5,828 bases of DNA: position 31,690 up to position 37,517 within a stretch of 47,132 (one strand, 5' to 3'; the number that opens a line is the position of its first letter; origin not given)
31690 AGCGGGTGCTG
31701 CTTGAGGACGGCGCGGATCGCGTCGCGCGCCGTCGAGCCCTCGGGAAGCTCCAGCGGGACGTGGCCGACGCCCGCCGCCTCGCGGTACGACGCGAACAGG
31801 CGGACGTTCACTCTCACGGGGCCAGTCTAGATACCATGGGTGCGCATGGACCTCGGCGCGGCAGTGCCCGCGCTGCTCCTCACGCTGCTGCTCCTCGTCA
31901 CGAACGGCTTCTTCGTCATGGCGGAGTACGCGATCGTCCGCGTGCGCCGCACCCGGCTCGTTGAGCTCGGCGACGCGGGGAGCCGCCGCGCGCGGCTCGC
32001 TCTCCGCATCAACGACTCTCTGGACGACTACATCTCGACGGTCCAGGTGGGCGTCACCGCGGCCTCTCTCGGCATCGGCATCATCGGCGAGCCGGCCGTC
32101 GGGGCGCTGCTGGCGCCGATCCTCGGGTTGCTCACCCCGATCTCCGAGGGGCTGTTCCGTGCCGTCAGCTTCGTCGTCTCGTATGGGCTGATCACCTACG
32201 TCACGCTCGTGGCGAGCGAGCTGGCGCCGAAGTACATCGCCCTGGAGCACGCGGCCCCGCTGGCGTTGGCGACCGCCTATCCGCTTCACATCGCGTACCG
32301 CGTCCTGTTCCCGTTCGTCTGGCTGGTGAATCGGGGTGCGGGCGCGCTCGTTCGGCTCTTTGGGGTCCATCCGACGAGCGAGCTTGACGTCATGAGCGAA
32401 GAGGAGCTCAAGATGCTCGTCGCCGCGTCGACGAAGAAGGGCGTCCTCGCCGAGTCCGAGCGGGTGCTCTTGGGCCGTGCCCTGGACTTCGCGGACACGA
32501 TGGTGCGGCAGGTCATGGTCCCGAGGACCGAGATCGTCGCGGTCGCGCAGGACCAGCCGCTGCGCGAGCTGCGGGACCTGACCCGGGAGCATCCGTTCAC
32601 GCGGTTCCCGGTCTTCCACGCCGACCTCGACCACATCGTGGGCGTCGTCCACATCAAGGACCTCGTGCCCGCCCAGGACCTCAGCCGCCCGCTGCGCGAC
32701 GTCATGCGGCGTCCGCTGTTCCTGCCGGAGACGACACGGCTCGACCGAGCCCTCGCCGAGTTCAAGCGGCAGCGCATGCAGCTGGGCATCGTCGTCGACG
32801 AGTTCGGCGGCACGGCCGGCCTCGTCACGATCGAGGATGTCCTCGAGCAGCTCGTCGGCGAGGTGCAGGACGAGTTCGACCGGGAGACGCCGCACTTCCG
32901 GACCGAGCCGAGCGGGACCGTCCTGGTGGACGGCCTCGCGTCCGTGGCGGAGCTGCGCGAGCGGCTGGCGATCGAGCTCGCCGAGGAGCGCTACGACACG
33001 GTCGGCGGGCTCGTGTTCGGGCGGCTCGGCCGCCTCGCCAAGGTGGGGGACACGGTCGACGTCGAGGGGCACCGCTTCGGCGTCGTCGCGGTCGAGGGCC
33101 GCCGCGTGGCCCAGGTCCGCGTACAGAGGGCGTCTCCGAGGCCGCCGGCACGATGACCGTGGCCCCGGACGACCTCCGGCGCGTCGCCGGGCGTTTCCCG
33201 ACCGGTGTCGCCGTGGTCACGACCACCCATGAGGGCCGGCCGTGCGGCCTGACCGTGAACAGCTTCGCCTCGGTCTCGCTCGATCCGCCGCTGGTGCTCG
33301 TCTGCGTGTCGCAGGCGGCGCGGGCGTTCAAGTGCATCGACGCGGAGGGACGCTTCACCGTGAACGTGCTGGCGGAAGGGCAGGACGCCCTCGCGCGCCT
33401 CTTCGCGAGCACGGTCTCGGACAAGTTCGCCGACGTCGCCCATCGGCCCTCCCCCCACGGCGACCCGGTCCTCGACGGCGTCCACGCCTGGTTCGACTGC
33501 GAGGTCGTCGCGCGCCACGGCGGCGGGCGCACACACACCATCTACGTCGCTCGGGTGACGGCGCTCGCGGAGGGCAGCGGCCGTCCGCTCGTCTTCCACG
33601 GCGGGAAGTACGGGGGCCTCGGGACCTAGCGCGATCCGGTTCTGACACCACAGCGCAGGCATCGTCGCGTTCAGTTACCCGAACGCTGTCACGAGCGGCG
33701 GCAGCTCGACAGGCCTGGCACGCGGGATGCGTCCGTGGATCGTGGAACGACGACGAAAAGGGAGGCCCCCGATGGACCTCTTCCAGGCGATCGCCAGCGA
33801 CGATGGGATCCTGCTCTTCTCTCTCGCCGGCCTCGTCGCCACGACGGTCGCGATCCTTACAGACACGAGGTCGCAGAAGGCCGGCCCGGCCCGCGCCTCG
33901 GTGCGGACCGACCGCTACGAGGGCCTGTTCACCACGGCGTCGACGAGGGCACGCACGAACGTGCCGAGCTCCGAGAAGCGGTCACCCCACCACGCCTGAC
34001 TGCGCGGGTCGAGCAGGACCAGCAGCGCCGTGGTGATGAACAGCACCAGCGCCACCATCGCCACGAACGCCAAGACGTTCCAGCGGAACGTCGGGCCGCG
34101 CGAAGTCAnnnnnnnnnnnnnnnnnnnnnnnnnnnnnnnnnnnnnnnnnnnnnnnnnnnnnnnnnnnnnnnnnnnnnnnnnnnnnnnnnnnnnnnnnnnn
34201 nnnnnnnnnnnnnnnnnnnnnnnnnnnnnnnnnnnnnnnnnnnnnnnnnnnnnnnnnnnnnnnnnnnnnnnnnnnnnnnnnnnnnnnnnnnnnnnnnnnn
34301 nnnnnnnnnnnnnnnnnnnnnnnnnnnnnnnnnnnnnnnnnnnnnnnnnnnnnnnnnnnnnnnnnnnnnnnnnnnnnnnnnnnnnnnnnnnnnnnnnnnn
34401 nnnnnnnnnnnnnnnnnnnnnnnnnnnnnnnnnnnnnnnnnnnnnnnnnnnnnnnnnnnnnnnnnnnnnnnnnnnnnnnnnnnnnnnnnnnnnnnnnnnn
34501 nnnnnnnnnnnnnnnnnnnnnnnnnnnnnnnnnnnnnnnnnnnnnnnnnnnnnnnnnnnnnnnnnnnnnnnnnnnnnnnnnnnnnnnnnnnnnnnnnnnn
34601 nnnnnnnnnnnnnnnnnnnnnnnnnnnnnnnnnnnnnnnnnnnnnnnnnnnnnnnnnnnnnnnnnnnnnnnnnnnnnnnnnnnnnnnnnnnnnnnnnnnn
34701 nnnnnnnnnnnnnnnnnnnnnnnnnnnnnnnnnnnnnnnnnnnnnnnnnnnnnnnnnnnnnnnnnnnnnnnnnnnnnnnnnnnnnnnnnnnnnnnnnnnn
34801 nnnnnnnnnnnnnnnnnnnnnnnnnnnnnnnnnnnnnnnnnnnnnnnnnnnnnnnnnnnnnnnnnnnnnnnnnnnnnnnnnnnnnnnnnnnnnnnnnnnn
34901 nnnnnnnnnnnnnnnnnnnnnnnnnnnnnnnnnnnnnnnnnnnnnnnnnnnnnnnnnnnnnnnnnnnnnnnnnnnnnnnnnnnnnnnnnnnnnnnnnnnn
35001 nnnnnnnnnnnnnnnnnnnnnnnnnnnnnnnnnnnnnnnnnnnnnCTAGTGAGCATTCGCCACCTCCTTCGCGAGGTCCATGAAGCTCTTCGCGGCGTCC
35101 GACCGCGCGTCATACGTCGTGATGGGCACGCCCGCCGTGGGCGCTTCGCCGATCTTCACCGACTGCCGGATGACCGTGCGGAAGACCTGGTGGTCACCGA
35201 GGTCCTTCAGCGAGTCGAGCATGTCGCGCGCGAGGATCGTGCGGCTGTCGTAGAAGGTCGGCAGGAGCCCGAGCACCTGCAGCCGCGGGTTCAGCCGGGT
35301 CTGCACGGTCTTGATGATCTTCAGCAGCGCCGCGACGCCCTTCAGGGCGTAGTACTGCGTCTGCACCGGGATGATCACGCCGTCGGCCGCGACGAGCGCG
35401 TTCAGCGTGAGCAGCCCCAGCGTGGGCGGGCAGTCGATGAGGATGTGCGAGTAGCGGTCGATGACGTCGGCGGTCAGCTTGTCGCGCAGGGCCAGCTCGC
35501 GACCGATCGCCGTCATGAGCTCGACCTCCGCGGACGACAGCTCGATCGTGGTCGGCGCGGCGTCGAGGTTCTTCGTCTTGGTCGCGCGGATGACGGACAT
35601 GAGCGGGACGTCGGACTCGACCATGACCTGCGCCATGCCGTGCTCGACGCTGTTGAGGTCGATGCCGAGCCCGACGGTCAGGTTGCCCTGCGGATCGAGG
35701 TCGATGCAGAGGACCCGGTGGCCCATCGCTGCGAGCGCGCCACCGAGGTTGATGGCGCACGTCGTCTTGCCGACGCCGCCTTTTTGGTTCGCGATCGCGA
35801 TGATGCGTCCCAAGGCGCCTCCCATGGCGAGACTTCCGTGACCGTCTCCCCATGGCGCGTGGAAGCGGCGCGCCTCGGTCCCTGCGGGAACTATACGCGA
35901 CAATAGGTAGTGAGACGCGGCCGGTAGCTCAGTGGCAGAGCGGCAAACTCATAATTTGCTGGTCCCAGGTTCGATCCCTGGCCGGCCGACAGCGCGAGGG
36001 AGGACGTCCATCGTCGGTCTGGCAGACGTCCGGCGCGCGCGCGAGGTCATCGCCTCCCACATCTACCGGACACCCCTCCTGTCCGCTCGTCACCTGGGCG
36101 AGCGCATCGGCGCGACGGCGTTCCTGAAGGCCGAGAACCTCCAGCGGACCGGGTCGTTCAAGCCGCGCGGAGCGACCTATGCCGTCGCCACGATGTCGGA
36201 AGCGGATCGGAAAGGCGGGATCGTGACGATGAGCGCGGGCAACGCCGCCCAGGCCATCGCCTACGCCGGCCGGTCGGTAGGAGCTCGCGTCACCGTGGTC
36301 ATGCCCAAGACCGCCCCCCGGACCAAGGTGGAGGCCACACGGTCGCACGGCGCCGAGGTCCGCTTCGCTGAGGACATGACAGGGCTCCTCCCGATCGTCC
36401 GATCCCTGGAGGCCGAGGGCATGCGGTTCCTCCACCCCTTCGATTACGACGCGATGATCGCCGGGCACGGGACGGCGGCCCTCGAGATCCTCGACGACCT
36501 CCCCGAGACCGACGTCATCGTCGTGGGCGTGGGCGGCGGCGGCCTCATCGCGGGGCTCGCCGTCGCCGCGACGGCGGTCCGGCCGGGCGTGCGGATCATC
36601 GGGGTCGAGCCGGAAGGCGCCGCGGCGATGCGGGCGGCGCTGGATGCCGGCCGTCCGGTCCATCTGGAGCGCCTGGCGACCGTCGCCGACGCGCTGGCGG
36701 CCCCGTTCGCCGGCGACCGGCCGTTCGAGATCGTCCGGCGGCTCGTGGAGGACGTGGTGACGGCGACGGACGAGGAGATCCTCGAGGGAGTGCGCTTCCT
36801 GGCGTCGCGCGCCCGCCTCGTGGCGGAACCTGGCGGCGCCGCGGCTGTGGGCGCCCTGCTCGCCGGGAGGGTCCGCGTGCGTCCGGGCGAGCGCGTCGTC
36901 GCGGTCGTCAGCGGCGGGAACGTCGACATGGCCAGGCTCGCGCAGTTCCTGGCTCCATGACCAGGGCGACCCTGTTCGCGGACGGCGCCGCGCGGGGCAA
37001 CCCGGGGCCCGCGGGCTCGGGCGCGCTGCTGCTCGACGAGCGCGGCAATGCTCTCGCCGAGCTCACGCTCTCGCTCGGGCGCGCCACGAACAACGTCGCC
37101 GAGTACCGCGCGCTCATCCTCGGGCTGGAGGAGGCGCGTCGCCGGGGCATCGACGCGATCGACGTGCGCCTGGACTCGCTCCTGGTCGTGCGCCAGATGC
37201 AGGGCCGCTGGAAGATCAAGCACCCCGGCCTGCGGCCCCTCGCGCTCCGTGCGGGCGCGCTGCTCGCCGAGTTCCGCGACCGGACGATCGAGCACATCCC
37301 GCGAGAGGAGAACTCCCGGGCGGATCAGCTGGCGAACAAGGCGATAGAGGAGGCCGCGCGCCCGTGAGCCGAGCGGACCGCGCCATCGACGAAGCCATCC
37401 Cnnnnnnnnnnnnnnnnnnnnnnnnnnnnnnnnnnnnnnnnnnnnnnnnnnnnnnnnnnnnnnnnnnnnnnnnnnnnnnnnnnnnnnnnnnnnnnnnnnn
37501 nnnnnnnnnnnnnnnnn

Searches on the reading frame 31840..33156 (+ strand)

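Call 89: search_protein_families(library=pfam, proteins=[window:31840-33156:+], max_evalue=0.00001)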
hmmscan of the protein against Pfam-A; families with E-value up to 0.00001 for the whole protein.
window:31840-33156:+ (438 aa): 3 families
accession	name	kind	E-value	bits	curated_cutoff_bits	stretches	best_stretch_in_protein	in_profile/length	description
PF01595.25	CNNM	-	3.9e-48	163.9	28.4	1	13-207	1-181/181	Cyclin M transmembrane N-terminal domain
PF03471.22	CorC_HlyC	-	7.6e-21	74.4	27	1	357-430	4-79/81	Transporter associated domain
PF00571.33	CBS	-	2.1e-17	63.6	24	2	286-339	2-56/57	CBS domain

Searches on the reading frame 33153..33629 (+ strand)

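Call 89: search_protein_families(library=pfam, proteins=[window:33153-33629:+], max_evalue=0.00001)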
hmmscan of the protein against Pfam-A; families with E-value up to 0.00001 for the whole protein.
window:33153-33629:+ (158 aa): 1 family
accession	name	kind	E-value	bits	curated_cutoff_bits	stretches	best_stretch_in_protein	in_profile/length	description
PF01613.24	Flavin_Reduct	-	1.3e-42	145.9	27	1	13-156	2-152/153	Flavin reductase like domain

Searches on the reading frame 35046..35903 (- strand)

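Call 89: search_protein_families(library=pfam, proteins=[window:35046-35903:-], max_evalue=0.00001)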
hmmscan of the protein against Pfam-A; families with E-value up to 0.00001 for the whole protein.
window:35046-35903:- (285 aa): 7 families
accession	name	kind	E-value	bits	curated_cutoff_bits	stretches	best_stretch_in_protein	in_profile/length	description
PF13614.12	AAA_31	-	9.1e-60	202.1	27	1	33-210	2-177/177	AAA domain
PF01656.29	CbiA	-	3.5e-26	92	25.4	1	35-261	1-125/125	CobQ/CobB/MinD/ParA nucleotide binding domain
PF06564.18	CBP_BcsQ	-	2.7e-13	50.4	21.3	1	34-279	3-231/234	Cellulose biosynthesis protein BcsQ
PF10609.15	ParA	-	2.4e-10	40.7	27.1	1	33-281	4-245/246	NUBPL iron-transfer P-loop NTPase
PF09140.17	MipZ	-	3.6e-10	40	20.7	1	34-182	2-131/262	ATPase MipZ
PF00142.24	Fer4_NifH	-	2.1e-07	31.2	25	0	35-77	3-45/271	4Fe-4S iron sulfur cluster binding proteins, NifH/frxC family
PF02374.21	ArsA_ATPase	-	2.7e-07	30.6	24.3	1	40-92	8-60/305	Anion-transporting ATPase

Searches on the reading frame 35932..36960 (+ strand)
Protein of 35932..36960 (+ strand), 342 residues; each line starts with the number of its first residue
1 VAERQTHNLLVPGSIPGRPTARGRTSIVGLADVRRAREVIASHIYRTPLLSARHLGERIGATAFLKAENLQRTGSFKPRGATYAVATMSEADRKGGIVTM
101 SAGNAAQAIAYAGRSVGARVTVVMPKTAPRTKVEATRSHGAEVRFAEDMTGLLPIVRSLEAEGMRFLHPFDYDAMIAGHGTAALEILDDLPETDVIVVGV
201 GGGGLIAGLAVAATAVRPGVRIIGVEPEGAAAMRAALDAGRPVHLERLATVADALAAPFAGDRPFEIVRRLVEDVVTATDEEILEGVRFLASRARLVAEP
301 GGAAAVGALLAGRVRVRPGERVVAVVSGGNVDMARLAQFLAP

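Call 89: search_protein_families(library=pfam, proteins=[window:35932-36960:+], max_evalue=0.00001)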
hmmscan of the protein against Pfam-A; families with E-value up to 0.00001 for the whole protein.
window:35932-36960:+ (342 aa): 1 family
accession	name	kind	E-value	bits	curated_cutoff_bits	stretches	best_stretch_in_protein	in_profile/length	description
PF00291.31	PALP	-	1.1e-75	255.2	35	1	41-328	2-295/295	Pyridoxal-phosphate dependent enzyme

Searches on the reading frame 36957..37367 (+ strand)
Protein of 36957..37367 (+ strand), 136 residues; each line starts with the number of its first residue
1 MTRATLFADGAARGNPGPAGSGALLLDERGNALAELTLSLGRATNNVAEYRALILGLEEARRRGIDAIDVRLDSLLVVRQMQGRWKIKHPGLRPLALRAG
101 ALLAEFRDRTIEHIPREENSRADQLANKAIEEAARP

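Call 89: search_protein_families(library=pfam, proteins=[window:36957-37367:+], max_evalue=0.00001)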
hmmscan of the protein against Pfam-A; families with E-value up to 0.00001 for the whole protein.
window:36957-37367:+ (136 aa): 2 families
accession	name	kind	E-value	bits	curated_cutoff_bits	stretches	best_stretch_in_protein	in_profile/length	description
PF13456.12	RVT_3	-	1.2e-26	93.5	21.6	1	8-129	2-123/123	Reverse transcriptase-like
PF00075.30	RNase_H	-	3.3e-10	40.7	25.8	1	3-129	3-139/141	RNase H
